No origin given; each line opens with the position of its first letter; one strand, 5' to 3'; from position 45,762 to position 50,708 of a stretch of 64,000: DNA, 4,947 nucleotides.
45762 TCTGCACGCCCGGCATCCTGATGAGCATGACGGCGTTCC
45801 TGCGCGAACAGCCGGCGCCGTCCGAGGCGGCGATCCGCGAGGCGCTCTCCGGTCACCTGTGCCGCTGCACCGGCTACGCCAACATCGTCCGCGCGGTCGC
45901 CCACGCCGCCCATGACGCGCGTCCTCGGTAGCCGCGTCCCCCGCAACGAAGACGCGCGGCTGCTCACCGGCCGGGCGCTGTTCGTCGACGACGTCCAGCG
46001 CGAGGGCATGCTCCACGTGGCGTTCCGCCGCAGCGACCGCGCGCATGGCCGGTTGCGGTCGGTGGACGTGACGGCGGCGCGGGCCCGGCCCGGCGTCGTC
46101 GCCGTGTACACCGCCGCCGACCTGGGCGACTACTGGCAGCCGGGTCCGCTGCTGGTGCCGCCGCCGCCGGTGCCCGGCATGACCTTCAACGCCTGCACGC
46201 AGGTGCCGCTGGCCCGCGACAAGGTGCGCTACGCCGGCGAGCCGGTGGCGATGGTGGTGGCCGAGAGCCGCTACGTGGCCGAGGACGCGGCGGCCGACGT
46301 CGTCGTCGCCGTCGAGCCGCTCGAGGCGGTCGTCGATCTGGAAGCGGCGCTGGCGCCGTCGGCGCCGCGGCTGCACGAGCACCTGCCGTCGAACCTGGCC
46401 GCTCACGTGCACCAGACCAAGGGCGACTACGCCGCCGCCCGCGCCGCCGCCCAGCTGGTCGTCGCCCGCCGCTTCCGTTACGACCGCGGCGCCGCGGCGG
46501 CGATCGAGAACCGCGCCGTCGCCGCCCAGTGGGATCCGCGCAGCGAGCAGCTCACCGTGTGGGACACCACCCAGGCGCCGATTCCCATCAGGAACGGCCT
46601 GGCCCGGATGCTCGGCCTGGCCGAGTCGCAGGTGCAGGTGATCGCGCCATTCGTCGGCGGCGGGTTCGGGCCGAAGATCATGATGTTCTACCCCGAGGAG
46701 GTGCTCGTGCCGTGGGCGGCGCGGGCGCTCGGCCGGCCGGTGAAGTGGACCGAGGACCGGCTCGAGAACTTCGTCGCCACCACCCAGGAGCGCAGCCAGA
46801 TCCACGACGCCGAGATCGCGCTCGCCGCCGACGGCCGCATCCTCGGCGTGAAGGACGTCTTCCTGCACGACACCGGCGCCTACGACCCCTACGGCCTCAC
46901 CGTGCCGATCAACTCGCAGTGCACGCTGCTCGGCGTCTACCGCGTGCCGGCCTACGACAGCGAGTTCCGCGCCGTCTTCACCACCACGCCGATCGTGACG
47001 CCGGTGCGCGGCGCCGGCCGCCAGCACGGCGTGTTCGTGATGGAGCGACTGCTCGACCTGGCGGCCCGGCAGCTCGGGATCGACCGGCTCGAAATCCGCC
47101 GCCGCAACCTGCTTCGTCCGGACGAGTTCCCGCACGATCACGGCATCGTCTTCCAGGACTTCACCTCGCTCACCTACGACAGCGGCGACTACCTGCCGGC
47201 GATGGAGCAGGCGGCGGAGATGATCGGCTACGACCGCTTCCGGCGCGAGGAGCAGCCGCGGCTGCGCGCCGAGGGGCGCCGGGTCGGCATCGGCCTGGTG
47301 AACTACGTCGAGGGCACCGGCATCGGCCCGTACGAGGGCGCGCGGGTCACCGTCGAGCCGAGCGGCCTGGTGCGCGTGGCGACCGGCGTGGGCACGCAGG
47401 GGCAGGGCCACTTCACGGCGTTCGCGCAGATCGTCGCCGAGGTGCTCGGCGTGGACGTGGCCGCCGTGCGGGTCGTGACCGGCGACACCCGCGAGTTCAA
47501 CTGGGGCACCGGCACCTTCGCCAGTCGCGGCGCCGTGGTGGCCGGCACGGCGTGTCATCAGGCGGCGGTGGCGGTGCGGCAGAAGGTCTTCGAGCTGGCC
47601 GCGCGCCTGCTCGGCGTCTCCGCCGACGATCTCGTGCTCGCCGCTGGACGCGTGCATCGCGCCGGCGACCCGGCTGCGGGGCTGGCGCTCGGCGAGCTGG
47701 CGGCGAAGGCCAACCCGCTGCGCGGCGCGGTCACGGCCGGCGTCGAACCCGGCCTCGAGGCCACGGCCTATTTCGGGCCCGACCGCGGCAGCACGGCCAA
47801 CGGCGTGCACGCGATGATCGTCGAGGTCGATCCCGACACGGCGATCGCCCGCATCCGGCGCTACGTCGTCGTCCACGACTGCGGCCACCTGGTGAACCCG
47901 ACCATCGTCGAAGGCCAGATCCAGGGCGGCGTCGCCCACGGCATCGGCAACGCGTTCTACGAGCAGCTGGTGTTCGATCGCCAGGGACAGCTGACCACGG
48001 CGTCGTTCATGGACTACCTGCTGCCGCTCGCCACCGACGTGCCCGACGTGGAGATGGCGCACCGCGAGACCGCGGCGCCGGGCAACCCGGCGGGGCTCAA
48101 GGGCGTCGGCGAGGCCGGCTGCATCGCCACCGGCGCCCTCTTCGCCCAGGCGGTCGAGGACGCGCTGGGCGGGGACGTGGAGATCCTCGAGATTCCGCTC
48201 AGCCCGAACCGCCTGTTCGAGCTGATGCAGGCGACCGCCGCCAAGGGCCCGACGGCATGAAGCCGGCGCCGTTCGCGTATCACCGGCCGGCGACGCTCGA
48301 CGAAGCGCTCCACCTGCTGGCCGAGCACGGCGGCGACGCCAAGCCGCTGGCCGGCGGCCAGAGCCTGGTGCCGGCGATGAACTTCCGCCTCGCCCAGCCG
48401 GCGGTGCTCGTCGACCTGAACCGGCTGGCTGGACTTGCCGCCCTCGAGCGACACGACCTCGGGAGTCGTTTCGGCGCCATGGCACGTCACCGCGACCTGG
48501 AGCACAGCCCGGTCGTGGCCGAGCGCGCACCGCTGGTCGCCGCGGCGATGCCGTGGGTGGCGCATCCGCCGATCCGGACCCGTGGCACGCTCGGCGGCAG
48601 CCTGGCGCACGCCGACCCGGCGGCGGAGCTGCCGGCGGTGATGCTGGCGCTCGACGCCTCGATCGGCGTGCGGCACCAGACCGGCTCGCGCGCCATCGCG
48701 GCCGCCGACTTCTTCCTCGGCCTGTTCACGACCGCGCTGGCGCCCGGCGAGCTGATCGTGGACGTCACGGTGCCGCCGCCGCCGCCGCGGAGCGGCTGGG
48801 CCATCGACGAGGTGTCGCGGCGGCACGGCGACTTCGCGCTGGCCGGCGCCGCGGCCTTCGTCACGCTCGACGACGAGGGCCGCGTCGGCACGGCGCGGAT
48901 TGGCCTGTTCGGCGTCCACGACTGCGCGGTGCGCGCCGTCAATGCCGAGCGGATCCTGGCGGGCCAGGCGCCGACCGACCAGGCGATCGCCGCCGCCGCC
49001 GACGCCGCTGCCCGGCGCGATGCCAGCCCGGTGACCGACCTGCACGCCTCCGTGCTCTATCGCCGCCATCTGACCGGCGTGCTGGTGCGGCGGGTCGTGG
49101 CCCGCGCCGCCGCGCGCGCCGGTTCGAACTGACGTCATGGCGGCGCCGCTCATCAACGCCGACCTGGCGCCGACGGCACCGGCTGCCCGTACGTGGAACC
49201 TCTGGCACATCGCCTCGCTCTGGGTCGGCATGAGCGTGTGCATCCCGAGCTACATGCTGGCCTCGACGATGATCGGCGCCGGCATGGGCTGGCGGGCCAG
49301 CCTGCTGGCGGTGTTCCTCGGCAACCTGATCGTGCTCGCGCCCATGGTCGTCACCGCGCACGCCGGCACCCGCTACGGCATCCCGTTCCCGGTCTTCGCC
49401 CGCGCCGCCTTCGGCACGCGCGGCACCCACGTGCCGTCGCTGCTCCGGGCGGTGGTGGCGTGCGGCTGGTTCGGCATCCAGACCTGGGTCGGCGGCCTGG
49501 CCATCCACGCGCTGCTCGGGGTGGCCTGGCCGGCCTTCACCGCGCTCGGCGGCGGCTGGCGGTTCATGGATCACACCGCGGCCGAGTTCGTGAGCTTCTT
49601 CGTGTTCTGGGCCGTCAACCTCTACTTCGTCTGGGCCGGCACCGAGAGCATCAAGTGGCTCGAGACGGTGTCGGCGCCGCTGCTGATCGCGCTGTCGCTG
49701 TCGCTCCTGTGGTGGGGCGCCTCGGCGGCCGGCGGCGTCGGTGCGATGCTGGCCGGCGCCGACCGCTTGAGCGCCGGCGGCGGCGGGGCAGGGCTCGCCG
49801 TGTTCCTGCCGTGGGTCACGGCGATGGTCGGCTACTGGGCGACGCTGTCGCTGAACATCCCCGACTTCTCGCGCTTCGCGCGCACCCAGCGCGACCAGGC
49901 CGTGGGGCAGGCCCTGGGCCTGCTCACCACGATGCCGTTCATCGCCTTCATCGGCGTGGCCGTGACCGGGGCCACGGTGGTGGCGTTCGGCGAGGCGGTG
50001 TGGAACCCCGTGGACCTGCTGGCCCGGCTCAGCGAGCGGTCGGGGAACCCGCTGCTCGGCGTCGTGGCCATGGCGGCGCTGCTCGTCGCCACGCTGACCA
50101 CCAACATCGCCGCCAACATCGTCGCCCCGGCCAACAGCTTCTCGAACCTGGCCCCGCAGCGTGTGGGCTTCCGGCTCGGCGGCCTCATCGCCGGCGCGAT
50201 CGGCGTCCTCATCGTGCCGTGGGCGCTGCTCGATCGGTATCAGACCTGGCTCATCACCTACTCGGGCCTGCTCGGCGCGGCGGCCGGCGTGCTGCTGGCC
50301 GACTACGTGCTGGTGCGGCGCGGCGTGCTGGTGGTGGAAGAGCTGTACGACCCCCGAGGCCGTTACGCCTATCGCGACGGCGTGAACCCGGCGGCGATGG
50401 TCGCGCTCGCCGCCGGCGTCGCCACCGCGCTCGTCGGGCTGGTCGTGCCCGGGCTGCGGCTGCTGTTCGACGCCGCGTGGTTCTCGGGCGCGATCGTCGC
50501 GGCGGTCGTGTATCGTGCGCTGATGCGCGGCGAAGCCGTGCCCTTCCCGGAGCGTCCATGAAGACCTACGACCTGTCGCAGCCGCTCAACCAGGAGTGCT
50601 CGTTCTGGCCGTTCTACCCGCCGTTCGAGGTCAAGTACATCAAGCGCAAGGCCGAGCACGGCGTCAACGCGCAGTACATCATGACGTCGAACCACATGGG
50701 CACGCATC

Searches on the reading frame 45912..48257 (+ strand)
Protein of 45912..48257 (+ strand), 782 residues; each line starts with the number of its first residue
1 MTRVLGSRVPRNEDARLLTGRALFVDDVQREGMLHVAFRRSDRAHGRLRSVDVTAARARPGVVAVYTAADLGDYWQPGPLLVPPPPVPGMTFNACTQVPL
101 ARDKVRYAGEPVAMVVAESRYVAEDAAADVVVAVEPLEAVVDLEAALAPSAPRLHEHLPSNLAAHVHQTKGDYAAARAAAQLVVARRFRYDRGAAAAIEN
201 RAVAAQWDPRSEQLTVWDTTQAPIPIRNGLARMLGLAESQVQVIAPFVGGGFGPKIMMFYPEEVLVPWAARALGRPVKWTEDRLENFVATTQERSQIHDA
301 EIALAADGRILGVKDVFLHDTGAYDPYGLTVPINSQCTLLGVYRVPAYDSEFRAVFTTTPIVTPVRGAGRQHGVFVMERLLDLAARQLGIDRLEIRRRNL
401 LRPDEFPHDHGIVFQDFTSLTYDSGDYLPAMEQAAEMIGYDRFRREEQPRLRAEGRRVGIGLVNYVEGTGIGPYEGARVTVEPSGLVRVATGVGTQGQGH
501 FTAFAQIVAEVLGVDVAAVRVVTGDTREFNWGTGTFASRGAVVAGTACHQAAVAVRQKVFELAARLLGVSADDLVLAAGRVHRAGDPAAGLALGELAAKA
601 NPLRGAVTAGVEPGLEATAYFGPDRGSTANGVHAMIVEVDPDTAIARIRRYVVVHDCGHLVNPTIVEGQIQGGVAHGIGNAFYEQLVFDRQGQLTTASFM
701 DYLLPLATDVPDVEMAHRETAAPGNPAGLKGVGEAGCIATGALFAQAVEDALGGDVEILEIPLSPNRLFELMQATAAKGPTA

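Call 41: search_protein_families(library=pfam, proteins=[window:45912-48257:+], max_evalue=0.00001)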
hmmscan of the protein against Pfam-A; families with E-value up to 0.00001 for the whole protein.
window:45912-48257:+ (782 aa): 3 families
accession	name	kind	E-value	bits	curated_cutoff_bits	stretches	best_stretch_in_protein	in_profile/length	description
PF20256.3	MoCoBD_2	-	6.6e-79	265.8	27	1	434-711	2-283/283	Molybdopterin cofactor-binding domain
PF02738.23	MoCoBD_1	-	5.5e-75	252.1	27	1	154-400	1-244/244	Molybdopterin cofactor-binding domain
PF01315.27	Ald_Xan_dh_C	-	1.9e-24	86.6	31.3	1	19-137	1-109/110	Aldehyde oxidase and xanthine dehydrogenase, a/b hammerhead domain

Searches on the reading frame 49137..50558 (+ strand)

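Call 41: search_protein_families(library=pfam, proteins=[window:49137-50558:+], max_evalue=0.00001)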
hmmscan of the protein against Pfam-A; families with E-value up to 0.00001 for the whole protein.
window:49137-50558:+ (474 aa): 1 family
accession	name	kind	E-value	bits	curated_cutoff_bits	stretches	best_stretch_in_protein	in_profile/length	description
PF02133.21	Transp_cyt_pur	-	9.2e-106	354.7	23.5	1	16-449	5-438/440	Permease for cytosine/purines, uracil, thiamine, allantoin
